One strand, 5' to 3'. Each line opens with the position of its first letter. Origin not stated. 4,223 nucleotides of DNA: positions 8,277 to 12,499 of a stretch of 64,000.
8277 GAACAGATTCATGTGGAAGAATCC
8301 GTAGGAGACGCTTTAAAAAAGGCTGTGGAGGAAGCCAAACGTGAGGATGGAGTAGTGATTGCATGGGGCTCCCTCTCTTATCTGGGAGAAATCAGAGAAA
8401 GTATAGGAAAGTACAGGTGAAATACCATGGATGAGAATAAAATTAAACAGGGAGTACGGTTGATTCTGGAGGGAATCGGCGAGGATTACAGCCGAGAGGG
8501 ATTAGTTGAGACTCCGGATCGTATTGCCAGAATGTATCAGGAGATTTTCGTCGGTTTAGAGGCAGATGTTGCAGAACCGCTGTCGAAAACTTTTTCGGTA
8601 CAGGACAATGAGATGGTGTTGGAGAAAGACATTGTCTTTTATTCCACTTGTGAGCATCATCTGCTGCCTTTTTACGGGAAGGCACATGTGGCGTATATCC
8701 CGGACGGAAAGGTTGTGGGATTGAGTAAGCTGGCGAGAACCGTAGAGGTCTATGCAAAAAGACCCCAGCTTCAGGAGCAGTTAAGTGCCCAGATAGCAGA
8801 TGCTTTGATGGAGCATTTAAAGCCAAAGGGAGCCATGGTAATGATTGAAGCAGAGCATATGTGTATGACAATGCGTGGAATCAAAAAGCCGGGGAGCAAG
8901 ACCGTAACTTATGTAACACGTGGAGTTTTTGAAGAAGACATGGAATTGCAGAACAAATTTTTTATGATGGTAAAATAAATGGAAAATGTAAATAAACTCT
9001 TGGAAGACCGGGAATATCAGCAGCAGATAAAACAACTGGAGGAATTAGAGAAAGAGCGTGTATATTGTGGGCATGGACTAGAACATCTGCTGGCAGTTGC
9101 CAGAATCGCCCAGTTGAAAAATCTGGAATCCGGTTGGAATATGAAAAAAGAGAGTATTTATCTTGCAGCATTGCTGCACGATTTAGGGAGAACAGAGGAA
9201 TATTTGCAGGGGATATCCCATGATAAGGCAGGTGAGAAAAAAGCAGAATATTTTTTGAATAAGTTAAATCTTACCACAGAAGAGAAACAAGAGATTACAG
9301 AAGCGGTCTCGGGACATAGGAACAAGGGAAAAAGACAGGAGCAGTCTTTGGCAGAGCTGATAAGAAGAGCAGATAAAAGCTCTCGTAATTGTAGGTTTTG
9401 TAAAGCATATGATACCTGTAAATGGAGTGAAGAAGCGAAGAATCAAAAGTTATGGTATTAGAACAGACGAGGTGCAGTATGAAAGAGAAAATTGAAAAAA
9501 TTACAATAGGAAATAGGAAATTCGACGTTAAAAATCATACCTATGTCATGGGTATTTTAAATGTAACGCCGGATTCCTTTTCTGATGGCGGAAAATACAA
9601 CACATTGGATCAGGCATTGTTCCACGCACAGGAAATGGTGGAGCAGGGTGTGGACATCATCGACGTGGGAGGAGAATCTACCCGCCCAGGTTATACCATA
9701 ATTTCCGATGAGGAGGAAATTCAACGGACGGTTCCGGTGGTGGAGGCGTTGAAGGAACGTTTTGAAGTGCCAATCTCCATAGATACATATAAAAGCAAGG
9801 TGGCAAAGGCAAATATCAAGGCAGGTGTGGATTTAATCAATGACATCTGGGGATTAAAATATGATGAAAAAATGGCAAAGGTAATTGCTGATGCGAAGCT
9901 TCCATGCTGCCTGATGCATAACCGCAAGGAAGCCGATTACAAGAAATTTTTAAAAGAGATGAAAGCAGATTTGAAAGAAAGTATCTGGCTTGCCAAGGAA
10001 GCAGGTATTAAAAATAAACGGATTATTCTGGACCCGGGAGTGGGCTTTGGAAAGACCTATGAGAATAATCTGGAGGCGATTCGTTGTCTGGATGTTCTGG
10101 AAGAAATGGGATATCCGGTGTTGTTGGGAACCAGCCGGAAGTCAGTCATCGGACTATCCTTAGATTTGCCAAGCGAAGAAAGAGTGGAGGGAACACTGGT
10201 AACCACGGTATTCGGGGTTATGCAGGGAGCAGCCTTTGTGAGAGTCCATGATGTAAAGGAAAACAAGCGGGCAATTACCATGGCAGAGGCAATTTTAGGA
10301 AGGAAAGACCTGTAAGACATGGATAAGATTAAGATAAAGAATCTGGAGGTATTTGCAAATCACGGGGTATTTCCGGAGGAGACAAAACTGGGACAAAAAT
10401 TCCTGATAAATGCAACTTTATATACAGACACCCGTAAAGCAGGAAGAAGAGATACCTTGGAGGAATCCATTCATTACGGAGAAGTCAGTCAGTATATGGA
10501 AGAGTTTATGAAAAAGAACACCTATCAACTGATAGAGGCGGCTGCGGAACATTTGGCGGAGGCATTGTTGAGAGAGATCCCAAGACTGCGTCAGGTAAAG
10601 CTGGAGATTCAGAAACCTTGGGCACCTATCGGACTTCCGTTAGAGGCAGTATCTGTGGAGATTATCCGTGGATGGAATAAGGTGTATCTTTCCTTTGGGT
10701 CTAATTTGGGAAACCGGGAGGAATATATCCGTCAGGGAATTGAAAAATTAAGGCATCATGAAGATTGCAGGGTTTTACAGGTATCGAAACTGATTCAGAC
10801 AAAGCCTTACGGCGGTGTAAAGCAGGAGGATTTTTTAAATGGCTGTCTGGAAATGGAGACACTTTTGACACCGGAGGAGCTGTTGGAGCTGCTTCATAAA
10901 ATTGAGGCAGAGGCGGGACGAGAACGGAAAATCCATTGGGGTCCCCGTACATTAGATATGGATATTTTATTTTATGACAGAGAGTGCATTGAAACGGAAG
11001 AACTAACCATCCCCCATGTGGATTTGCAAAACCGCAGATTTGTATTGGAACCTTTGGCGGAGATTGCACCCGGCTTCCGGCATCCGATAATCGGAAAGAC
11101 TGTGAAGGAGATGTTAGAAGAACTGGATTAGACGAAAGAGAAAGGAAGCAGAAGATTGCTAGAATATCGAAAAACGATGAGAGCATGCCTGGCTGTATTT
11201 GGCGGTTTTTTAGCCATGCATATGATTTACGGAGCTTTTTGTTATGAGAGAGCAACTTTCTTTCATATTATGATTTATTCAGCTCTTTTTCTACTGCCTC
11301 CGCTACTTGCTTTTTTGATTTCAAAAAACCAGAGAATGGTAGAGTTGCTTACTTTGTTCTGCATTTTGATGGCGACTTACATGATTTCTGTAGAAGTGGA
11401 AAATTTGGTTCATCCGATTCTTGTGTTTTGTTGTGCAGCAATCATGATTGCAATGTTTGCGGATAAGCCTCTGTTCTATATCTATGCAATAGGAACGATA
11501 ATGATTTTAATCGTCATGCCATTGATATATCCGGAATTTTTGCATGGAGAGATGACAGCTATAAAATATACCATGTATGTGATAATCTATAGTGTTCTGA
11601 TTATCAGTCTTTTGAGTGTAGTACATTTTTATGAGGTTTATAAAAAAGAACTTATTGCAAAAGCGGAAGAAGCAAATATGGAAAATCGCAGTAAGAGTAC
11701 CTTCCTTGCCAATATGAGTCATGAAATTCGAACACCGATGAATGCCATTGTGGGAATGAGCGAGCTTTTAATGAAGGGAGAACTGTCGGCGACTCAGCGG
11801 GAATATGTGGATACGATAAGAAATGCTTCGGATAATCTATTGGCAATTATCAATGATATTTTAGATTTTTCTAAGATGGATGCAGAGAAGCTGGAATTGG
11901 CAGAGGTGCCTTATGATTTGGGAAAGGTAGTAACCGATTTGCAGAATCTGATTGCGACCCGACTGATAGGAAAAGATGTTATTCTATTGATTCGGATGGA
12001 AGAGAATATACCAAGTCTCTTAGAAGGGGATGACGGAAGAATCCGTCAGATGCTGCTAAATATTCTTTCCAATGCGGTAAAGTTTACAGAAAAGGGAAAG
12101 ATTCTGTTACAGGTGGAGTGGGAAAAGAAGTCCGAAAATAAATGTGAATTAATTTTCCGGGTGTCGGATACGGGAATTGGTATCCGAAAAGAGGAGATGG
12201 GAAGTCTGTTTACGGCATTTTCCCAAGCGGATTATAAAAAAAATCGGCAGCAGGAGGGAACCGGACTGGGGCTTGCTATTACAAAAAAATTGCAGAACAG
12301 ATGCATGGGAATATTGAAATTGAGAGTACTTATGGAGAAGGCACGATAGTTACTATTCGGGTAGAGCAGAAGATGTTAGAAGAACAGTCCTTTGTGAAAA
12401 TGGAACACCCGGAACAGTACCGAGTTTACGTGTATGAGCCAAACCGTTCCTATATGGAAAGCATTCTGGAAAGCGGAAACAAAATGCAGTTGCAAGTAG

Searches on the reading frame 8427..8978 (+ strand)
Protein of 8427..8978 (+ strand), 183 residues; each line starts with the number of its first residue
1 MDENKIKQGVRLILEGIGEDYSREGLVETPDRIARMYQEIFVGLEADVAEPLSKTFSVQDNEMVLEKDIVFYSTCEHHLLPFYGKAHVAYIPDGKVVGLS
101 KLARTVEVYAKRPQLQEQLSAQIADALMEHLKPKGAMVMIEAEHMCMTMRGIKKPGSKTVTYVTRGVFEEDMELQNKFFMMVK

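Call 70: search_protein_families(library=pfam, proteins=[window:8427-8978:+], max_evalue=0.00001)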
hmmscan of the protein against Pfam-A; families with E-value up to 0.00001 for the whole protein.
window:8427-8978:+ (183 aa): 1 family
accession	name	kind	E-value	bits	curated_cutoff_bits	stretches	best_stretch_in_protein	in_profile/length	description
PF01227.27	GTP_cyclohydroI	-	2.7e-76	255.4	27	1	6-182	1-178/179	GTP cyclohydrolase I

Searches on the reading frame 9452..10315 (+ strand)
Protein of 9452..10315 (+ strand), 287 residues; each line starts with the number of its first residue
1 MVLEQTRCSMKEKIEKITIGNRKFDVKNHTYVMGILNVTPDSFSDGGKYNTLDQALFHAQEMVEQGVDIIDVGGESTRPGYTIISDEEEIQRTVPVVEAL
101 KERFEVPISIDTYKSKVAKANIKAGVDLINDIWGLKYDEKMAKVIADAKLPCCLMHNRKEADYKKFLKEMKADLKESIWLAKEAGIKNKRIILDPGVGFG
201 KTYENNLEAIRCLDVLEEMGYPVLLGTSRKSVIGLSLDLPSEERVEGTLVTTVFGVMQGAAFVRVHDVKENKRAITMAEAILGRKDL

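Call 70: search_protein_families(library=pfam, proteins=[window:9452-10315:+], max_evalue=0.00001)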
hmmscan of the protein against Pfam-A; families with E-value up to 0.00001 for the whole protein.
window:9452-10315:+ (287 aa): 1 family
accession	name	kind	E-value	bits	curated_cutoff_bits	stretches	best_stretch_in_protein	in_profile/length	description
PF00809.28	Pterin_bind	-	2.4e-82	276.7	25.5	1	33-266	1-244/244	Pterin binding enzyme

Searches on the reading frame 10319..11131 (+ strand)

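Call 70: search_protein_families(library=pfam, proteins=[window:10319-11131:+], max_evalue=0.00001)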
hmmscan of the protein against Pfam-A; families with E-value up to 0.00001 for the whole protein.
window:10319-11131:+ (270 aa): 2 families
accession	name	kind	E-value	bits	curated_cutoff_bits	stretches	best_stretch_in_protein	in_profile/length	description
PF01288.25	HPPK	-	2.3e-41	141.2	25.7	1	123-251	1-116/116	7,8-dihydro-6-hydroxymethylpterin-pyrophosphokinase (HPPK)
PF02152.23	FolB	-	1.1e-36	126.2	31.8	1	4-115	1-112/113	Dihydroneopterin aldolase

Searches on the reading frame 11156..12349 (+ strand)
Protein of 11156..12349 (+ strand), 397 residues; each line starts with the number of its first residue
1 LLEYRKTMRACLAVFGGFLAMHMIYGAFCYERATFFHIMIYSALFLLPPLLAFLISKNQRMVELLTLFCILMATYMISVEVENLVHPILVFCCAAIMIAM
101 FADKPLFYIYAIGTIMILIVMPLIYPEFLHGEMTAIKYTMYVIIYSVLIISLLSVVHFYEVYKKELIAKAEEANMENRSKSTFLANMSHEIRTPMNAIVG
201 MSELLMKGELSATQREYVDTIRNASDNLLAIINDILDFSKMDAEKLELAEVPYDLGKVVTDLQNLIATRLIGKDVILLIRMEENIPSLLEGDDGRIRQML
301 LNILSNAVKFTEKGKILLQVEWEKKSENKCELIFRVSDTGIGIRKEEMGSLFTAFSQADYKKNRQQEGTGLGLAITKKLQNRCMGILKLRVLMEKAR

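Call 70: search_protein_families(library=pfam, proteins=[window:11156-12349:+], max_evalue=0.00001)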
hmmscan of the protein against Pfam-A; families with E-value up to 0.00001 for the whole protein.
window:11156-12349:+ (397 aa): 2 families
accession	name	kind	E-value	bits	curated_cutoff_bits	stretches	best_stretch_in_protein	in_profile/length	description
PF00512.31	HisKA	-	1e-23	83.6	26.9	1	179-244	1-66/66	His Kinase A (phospho-acceptor) domain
PF02518.31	HATPase_c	-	1.5e-19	70.9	26.4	1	291-385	1-89/111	Histidine kinase-, DNA gyrase B-, and HSP90-like ATPase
